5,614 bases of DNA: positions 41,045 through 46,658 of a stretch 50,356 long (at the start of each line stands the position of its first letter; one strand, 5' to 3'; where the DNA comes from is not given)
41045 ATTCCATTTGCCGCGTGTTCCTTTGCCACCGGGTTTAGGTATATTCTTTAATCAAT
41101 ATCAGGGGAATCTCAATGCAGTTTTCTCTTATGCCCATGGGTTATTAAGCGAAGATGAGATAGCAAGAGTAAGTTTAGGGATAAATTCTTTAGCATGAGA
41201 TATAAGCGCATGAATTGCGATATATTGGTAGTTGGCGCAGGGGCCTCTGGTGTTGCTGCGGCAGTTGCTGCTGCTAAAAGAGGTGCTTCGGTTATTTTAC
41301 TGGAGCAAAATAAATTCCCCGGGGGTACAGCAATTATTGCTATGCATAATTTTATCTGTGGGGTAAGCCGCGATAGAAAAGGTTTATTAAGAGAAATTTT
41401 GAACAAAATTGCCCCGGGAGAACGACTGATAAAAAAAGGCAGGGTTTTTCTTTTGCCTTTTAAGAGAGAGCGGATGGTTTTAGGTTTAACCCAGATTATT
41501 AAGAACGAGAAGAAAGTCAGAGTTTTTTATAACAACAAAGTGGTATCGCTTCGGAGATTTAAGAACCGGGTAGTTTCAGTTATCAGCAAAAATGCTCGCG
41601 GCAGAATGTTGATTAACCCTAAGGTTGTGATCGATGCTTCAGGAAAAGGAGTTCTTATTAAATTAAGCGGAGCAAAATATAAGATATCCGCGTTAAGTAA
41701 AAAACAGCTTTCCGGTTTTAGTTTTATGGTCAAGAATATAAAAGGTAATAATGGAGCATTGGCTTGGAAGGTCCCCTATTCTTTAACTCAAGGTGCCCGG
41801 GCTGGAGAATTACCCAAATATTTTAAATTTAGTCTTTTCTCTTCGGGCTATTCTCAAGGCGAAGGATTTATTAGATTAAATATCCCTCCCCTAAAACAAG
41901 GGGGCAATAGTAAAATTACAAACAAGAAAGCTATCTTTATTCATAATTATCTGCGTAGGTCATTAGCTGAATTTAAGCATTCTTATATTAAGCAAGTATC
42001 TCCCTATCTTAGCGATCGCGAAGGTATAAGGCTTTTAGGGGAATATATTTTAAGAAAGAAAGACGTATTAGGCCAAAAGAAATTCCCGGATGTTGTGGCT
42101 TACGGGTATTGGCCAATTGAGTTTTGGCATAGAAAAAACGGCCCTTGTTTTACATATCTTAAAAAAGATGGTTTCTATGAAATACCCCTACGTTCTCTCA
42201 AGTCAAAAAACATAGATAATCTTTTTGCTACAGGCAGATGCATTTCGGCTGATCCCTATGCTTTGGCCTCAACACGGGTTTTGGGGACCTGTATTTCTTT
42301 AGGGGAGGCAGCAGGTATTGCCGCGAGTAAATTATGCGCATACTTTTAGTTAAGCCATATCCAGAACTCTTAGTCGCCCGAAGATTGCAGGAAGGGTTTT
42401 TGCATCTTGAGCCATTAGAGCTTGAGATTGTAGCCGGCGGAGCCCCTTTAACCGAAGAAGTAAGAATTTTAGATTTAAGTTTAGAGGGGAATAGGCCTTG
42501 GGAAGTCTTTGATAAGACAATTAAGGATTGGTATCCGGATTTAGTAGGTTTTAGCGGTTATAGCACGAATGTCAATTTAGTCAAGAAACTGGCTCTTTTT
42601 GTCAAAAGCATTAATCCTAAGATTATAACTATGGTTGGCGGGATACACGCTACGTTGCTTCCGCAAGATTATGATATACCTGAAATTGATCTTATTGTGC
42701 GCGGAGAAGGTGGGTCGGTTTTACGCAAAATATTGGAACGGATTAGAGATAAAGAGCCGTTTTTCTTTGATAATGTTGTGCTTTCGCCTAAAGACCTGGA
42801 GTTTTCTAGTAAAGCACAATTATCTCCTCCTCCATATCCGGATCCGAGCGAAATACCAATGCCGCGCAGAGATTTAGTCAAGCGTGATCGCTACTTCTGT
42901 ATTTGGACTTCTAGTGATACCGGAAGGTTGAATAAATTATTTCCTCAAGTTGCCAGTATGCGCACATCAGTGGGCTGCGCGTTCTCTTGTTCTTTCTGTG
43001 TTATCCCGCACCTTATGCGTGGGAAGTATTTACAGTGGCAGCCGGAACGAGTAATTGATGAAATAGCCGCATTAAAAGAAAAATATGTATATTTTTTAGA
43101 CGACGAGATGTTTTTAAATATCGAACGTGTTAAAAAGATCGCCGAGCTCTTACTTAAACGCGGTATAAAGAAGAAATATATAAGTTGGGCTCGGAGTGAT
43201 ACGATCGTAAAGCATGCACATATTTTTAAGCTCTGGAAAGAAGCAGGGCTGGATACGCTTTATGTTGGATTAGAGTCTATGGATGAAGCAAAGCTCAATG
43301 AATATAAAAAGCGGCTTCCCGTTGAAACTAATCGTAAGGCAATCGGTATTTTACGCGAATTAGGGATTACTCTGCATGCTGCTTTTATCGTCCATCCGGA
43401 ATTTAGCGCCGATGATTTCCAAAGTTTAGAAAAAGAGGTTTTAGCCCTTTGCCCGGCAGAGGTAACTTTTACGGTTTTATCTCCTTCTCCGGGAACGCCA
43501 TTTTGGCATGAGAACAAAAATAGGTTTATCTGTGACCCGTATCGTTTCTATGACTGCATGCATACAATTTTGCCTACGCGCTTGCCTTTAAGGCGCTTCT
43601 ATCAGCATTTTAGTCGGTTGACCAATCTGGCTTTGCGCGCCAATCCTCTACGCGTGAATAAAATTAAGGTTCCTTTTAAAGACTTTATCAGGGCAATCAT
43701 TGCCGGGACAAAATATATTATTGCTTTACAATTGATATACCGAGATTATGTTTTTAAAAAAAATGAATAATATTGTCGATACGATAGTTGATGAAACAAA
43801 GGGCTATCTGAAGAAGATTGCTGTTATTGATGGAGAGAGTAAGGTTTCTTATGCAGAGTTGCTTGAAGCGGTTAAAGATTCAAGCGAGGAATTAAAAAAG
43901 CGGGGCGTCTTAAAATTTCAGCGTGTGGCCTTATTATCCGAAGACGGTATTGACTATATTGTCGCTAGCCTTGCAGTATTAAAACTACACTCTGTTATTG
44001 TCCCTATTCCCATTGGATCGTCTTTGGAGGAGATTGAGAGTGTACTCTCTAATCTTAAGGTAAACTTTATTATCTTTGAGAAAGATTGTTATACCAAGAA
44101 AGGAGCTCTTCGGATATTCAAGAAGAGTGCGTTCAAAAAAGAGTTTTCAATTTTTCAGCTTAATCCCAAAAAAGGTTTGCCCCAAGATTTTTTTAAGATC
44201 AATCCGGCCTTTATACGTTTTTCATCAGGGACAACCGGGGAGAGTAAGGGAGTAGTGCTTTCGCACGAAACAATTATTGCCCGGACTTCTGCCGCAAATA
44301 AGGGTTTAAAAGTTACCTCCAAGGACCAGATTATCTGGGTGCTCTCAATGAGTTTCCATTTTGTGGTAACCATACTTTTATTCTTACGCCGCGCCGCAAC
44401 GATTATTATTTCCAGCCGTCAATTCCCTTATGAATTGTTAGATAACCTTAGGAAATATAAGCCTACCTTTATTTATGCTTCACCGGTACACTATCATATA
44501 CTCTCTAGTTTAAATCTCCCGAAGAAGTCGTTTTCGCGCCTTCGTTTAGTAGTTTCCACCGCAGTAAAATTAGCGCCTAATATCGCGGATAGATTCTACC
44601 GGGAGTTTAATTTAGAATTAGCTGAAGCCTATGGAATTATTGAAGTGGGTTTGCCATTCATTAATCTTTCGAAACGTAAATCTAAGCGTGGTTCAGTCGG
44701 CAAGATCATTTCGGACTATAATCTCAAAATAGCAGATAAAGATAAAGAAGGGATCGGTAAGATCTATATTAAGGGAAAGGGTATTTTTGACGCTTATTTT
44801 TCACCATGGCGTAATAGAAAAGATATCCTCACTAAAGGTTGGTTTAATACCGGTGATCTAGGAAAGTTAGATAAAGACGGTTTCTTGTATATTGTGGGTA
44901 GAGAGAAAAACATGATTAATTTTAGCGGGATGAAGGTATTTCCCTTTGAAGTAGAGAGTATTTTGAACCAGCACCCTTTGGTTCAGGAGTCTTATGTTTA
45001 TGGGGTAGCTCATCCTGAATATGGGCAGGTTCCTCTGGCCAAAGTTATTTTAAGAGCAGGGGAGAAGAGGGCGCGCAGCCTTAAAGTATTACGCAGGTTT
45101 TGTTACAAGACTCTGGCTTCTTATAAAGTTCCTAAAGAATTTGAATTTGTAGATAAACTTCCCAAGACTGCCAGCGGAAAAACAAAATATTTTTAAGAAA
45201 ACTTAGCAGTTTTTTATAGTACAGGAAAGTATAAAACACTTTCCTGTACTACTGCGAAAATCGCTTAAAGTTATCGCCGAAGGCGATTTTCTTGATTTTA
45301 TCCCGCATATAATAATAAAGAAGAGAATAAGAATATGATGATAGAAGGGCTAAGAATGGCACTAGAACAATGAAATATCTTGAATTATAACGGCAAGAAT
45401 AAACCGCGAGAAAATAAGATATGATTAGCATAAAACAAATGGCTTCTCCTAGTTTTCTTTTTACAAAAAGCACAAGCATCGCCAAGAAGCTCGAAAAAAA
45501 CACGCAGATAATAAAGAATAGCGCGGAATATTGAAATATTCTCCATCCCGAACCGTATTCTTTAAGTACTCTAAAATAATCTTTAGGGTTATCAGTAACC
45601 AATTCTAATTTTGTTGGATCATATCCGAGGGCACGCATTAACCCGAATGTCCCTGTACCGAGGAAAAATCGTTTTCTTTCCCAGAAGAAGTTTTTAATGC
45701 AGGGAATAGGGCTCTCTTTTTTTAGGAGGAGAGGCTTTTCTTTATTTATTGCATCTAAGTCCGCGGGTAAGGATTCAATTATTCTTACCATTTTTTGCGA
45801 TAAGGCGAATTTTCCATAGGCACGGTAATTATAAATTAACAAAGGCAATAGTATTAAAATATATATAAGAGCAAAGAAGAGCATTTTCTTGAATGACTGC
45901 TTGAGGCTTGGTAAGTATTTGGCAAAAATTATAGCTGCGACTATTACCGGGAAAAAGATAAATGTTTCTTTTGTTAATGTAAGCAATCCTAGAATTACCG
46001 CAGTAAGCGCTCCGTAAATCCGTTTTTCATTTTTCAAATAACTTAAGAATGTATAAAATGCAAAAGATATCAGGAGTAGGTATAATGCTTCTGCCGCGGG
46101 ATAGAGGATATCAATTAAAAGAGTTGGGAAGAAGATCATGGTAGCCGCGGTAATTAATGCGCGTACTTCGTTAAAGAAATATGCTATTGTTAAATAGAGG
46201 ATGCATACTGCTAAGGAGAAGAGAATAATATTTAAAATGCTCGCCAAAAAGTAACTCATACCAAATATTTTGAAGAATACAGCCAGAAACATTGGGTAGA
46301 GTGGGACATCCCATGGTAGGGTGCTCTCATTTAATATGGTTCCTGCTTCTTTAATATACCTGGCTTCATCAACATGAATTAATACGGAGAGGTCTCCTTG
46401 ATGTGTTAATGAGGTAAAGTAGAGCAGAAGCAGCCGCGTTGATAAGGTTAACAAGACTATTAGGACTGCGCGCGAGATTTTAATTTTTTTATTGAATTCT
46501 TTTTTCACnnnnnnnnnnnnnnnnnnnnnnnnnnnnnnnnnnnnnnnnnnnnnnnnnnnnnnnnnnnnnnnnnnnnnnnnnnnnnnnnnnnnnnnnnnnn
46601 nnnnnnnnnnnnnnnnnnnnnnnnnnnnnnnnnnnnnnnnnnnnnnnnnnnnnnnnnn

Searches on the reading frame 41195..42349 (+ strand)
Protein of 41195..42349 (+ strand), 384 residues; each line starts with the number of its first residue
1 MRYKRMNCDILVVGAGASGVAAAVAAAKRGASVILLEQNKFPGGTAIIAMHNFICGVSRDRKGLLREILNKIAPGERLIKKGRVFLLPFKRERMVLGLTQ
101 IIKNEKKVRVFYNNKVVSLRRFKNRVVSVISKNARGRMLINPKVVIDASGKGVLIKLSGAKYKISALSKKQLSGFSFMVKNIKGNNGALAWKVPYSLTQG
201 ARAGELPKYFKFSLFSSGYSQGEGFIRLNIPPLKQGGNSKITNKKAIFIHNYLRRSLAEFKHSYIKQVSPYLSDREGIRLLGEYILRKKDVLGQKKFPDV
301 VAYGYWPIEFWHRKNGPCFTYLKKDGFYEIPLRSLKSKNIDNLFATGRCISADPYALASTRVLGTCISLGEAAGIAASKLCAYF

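Call 5: search_protein_families(library=pfam, proteins=[window:41195-42349:+], max_evalue=0.01)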
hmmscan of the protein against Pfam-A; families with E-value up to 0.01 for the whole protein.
window:41195-42349:+ (384 aa): 8 families
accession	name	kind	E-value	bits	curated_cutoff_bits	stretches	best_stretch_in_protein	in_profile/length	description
PF12831.13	FAD_oxidored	-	6.3e-69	233.7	27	1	9-378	1-395/416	FAD dependent oxidoreductase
PF01266.30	DAO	-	6.2e-10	39.6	27.9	1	9-45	1-38/353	FAD dependent oxidoreductase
PF03486.20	HI0933_like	-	1.2e-08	35.1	50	1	9-43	2-36/244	HI0933-like protein Rossmann domain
PF00890.30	FAD_binding_2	-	6.7e-08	32.6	20.4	1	9-46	1-38/414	FAD binding domain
PF13450.12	NAD_binding_8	-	1.9e-07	31.7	21.9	1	12-46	1-35/68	NAD(P)-binding Rossmann-like domain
PF01134.28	GIDA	-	1.3e-06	28.2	22.1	1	9-39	1-31/391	Glucose inhibited division protein A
PF01946.23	Thi4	-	4.8e-06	26.4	26.2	1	5-67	15-79/235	Thi4 family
PF07992.20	Pyr_redox_2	-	7.3e-06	26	26.1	1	9-127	2-86/291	Pyridine nucleotide-disulphide oxidoreductase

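Call 30: search_protein_families(library=ncbifam, proteins=[window:41195-42349:+], max_evalue=0.001)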
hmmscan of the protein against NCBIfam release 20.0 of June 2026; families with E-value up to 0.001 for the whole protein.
window:41195-42349:+ (384 aa): 62 families (the best 25 are shown)
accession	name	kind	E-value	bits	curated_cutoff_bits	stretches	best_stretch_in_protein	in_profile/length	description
TIGR01372.1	soxA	subfamily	1.1e-10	40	1164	1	6-47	167-208/996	sarcosine oxidase subunit alpha family protein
NF053677.1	Desat2ChcC2Cyan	equivalog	4.4e-10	38.5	900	1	8-50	1-44/558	4-oxocyclohex-2-ene-1-carboxylate 5-dehydrogenase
TIGR02032.1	GG-red-SF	subfamily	7.9e-10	38.9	158.8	1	9-155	2-151/297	geranylgeranyl reductase family protein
NF004789.0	PRK06134.1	subfamily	9.4e-10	37.7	747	1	4-47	9-52/581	FAD-dependent oxidoreductase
NF006130.0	PRK08274.1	equivalog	1.7e-09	37.1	369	1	6-39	4-37/467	FAD-dependent tricarballylate dehydrogenase TcuA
NF009477.0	PRK12843.1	equivalog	1.1e-08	34.1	758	1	7-47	16-56/578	FAD-dependent oxidoreductase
NF005510.0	PRK07121.1-3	subfamily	2.7e-08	33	481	1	6-51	21-66/492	FAD-binding protein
TIGR03997.1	mycofact_OYE_2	equivalog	3.5e-08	32.3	793.15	1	8-52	380-424/645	mycofactocin system FadH/OYE family oxidoreductase 2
NF005511.0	PRK07121.1-4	equivalog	5.7e-08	31.6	466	1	6-46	19-59/553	FAD-binding protein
NF053717.1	VnlPnlRedVprA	equivalog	5.8e-08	32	600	1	4-46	3-45/481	vinyl phenol reductase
NF009476.0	PRK12839.1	equivalog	3.2e-07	28.9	940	1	5-46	6-47/572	FAD-dependent oxidoreductase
NF005512.0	PRK07121.1-5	subfamily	6.3e-07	28.3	812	1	7-49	21-63/489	FAD-binding protein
NF010374.0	PRK13800.1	equivalog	6.7e-07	27.9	1196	1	4-41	10-47/898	fumarate reductase/succinate dehydrogenase flavoprotein subunit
NF005882.1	PRK07843.1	equivalog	8.3e-07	27.8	788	1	8-46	2-40/547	3-oxosteroid 1-dehydrogenase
TIGR03364.1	HpnW_proposed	hypoth_equivalog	2.3e-06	27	285.1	1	9-47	2-40/365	TIGR03364 family FAD-dependent oxidoreductase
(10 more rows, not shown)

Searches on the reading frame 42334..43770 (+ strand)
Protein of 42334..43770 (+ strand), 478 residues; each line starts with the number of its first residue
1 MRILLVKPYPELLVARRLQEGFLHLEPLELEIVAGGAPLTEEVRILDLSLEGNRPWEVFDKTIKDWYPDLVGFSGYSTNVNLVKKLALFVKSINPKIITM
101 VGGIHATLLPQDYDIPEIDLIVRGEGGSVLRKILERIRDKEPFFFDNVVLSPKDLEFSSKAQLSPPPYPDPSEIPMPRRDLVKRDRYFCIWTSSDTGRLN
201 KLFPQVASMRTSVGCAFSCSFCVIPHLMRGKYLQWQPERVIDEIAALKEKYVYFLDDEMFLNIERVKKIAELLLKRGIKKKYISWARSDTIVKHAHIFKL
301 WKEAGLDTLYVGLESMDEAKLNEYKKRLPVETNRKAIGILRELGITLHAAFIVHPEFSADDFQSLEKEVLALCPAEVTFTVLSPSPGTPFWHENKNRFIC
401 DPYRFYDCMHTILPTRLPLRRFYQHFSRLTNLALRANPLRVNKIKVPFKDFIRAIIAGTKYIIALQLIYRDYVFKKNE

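Call 5: search_protein_families(library=pfam, proteins=[window:42334-43770:+], max_evalue=0.01)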
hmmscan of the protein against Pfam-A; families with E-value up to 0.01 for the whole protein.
window:42334-43770:+ (478 aa): 2 families
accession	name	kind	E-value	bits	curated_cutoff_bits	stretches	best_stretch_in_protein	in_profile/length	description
PF04055.27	Radical_SAM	-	6.4e-19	69.2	29.5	1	211-365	3-162/166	Radical SAM superfamily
PF02310.24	B12-binding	-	1.3e-16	60.9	32.1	1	26-133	13-120/121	B12 binding domain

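Call 30: search_protein_families(library=ncbifam, proteins=[window:42334-43770:+], max_evalue=0.001)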
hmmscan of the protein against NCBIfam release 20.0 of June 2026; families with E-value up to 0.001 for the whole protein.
window:42334-43770:+ (478 aa): 21 families
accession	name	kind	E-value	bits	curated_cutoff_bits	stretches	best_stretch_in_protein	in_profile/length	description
TIGR04367.1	HpnR_B12_rSAM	equivalog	5.4e-69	233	650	1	1-430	1-409/490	hopanoid C-3 methylase HpnR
TIGR02026.1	BchE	equivalog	2.7e-39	135.4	481.35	1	41-421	38-415/497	magnesium-protoporphyrin IX monomethyl ester anaerobic oxidative cyclase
TIGR04479.1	bcpD_PhpK_rSAM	subfamily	8.4e-26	90.4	600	1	205-353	240-389/504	PhpK family radical SAM P-methyltransferase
NF050148.1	rSAM_ApyD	equivalog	7.9e-23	80.7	750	2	211-404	204-403/645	RiPP biosynthesis radical SAM protein ApyD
TIGR03471.1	HpnJ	equivalog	1.8e-20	73.3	577.6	1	207-396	198-389/472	hopanoid biosynthesis associated radical SAM protein HpnJ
TIGR04385.1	B12_rSAM_cofa1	equivalog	3.7e-19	69.3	450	1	42-354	37-345/438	B12 lower ligand biosynthesis radical SAM protein BzaD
NF038361.1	rSAM_Sden_1168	equivalog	1e-15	57.3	575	1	57-353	130-431/560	Sden_1168 family B12-binding radical SAM P-methyltransferase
TIGR04072.2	rSAM_ladder_B12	equivalog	4.8e-15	55.1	360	1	205-330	179-306/443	lipid biosynthesis B12-binding/radical SAM protein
NF040542.1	rSAM_RCCLKC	equivalog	7.6e-15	55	450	1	78-366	64-344/423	arsinothricin biosynthesis radical SAM protein ArsL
NF033712.0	B12_rSAM_KedN5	subfamily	4.1e-14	51.7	700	2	54-141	49-138/624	KedN5 family methylcobalamin-dependent radical SAM C-methyltransferase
TIGR04013.1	B12_SAM_MJ_1487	hypoth_equivalog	1.1e-13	50.8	251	1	67-396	42-359/382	TIGR04013 family B12-binding domain/radical SAM domain-containing protein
TIGR03975.1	rSAM_ocin_1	subfamily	4.3e-10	38.7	281.85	1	63-347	124-404/606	RiPP maturation radical SAM C-methyltransferase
TIGR04014.1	B12_SAM_MJ_0865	equivalog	1.2e-09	37.5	360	1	210-390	164-354/434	methyl-coenzyme M reductase glutamine C-methyltransferase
NF040546.1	rSAM_CUAEP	equivalog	5.5e-09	35.2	500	1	78-363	59-332/468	CUAEP/CCAEP-tail radical SAM (seleno)protein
NF033070.1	rSAM_AprD4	equivalog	1.5e-08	34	500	1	164-390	163-386/456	AprD4 family radical SAM diol-dehydratase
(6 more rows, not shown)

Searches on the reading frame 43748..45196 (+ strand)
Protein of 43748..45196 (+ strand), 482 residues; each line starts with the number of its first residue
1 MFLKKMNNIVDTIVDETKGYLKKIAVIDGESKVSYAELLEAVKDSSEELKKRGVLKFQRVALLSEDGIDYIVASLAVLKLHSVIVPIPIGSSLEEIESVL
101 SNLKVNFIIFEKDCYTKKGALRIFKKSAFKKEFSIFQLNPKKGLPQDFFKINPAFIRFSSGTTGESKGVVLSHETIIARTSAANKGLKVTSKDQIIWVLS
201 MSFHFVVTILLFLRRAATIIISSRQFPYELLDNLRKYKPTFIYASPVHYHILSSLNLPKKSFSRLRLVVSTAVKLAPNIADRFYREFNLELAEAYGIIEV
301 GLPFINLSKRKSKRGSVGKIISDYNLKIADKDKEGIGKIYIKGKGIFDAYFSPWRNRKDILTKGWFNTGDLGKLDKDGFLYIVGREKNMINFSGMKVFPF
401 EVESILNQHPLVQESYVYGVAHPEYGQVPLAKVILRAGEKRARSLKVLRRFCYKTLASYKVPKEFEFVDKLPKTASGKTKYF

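Call 5: search_protein_families(library=pfam, proteins=[window:43748-45196:+], max_evalue=0.01)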
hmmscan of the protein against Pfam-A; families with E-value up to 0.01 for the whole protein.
window:43748-45196:+ (482 aa): 2 families
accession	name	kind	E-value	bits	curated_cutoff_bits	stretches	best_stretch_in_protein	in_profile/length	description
PF00501.34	AMP-binding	-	4.4e-52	177.6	29.9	1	19-351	7-384/384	AMP-binding enzyme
PF13193.12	AMP-binding_C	-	1.5e-21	77.5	24.5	1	401-478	1-76/76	AMP-binding enzyme C-terminal domain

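Call 32: search_protein_families(library=ncbifam, proteins=[window:43748-45196:+], max_evalue=0.00001)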
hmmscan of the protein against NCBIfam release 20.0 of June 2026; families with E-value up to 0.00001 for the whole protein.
window:43748-45196:+ (482 aa): 104 families (the best 25 are shown)
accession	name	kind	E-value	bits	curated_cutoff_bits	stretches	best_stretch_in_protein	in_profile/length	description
NF004837.0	PRK06187.1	subfamily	2.2e-78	263.8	476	1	5-479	6-513/531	long-chain-fatty-acid--CoA ligase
NF052269.1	Staph_lig_FadD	equivalog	1.7e-68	231.2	650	1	22-479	15-484/499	long-chain-fatty-acid--CoA ligase FadD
NF005307.0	PRK06839.1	equivalog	4.4e-62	210.3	748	1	20-479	13-484/496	o-succinylbenzoate--CoA ligase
TIGR01923.1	menE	equivalog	1.7e-61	208.4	330.15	1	34-479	1-437/442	o-succinylbenzoate--CoA ligase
NF002966.0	PRK03640.1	equivalog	1.8e-61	208.2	556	1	22-479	17-471/483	o-succinylbenzoate--CoA ligase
NF005801.1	PRK07656.1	equivalog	2.2e-60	204.7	657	1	13-478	7-493/500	FadD3 family acyl-CoA ligase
NF005702.0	PRK07514.1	subfamily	3.8e-60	203.7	558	1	7-479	3-491/506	malonyl-CoA synthase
NF006181.0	PRK08314.1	subfamily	2.6e-57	194.4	705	2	154-479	207-545/563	long-chain-fatty-acid--CoA ligase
NF004511.1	PRK05852.1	equivalog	1.3e-56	192.4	650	1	24-477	18-493/505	FadD7 family fatty acid--CoA ligase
NF006182.0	PRK08316.1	subfamily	2e-56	191.6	663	1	9-478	13-507/523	fatty acyl-CoA synthetase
NF005797.0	PRK07638.1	equivalog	2e-56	191.5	518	1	9-479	3-470/487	acyl-CoA synthetase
NF004114.0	PRK05605.1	equivalog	2.6e-55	187.9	766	1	152-479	222-560/575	long-chain-fatty-acid--CoA ligase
TIGR02262.1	benz_CoA_lig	subfamily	5.8e-55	187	375.25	2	152-481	162-502/508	benzoate-CoA ligase family protein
NF009233.0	PRK12583.1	subfamily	2e-52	178.3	832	1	153-480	203-542/558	fatty acid CoA ligase family protein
NF006523.0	PRK08974.1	equivalog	4.4e-50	170.4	884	1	153-478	208-543/561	long-chain-fatty-acid--CoA ligase FadD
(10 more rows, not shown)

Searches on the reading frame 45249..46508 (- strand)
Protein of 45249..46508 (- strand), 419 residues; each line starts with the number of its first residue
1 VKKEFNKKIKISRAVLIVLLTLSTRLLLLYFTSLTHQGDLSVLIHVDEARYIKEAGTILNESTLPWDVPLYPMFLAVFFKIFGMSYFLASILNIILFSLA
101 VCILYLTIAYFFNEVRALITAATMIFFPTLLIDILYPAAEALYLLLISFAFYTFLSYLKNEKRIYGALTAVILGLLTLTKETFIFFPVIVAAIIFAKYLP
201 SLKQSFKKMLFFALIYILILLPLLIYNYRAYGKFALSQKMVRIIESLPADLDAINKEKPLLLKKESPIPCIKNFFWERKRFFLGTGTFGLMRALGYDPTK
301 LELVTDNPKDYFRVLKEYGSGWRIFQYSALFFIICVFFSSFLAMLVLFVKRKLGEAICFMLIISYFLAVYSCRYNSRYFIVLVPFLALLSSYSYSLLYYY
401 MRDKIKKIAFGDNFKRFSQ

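Call 8: search_protein_families(library=pfam, proteins=[window:45249-46508:-], max_evalue=0.001)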
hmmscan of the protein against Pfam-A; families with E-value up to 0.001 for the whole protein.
window:45249-46508:- (419 aa): 1 family
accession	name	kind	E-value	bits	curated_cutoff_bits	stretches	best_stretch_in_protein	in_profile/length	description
PF13231.12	PMT_2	-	4e-10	40.6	26.1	1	69-226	4-160/160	Dolichyl-phosphate-mannose-protein mannosyltransferase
